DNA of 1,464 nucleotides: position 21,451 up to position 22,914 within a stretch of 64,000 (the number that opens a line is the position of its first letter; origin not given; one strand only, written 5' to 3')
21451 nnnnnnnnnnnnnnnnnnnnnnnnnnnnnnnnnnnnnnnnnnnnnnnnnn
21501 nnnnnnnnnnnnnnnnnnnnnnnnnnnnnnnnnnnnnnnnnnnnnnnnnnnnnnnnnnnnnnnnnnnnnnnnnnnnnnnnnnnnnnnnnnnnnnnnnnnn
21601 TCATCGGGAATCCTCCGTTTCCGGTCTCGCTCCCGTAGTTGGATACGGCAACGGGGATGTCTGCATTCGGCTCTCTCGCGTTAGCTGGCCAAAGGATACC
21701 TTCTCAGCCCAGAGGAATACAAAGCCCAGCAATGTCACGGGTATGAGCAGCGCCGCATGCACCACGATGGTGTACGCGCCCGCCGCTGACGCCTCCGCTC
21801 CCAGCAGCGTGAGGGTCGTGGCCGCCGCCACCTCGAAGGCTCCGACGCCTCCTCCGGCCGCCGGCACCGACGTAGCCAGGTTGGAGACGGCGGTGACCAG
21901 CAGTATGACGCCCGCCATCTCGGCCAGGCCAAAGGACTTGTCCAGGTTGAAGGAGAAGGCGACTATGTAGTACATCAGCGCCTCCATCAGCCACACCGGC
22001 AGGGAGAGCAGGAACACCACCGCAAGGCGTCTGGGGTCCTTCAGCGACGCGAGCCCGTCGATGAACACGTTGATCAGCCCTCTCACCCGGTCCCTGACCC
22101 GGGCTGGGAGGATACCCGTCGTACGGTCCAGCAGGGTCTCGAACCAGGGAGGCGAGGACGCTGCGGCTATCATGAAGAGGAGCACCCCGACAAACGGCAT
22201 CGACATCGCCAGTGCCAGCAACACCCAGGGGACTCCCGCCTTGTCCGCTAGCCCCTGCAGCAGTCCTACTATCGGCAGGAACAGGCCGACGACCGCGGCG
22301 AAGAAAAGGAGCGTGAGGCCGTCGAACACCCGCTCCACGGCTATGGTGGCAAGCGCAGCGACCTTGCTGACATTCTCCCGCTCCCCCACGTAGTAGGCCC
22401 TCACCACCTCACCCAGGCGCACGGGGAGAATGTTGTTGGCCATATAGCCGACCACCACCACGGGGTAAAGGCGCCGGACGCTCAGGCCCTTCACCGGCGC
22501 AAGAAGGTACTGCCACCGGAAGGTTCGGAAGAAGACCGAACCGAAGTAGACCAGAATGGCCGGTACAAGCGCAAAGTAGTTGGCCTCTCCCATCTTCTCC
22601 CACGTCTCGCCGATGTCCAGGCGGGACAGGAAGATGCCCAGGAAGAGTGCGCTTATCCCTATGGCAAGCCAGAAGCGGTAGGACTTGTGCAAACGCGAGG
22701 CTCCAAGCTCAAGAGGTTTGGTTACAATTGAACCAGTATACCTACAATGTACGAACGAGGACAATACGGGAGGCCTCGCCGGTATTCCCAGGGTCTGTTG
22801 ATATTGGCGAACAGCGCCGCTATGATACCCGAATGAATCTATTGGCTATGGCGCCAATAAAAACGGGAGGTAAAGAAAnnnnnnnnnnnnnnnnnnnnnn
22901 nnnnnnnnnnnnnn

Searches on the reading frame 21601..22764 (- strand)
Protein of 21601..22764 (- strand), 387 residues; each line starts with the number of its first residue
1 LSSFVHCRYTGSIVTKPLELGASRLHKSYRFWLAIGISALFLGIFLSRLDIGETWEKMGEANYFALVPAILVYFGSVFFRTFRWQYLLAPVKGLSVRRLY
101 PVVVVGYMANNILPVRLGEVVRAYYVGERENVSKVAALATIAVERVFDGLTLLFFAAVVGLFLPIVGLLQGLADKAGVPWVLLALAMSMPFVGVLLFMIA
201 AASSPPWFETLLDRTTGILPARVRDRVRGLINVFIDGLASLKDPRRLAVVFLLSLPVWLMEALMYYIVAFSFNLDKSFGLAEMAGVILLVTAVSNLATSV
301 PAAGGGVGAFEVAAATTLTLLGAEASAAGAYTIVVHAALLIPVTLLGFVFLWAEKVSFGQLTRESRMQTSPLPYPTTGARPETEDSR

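Call 8: search_protein_families(library=pfam, proteins=[window:21601-22764:-], max_evalue=0.01)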
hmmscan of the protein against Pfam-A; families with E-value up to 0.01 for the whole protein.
window:21601-22764:- (387 aa): 1 family
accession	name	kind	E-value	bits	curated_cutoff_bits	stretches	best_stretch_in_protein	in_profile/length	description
PF03706.18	LPG_synthase_TM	-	9.8e-51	173.4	33.4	1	32-347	2-302/302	Lysylphosphatidylglycerol synthase TM region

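Call 55: find_encoding_contigs(protein=window:21601-22764:-, flank=10000, max_places=10)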
Protein window:21601-22764:- (387 aa): no gene with exactly this product is on record in the collection.
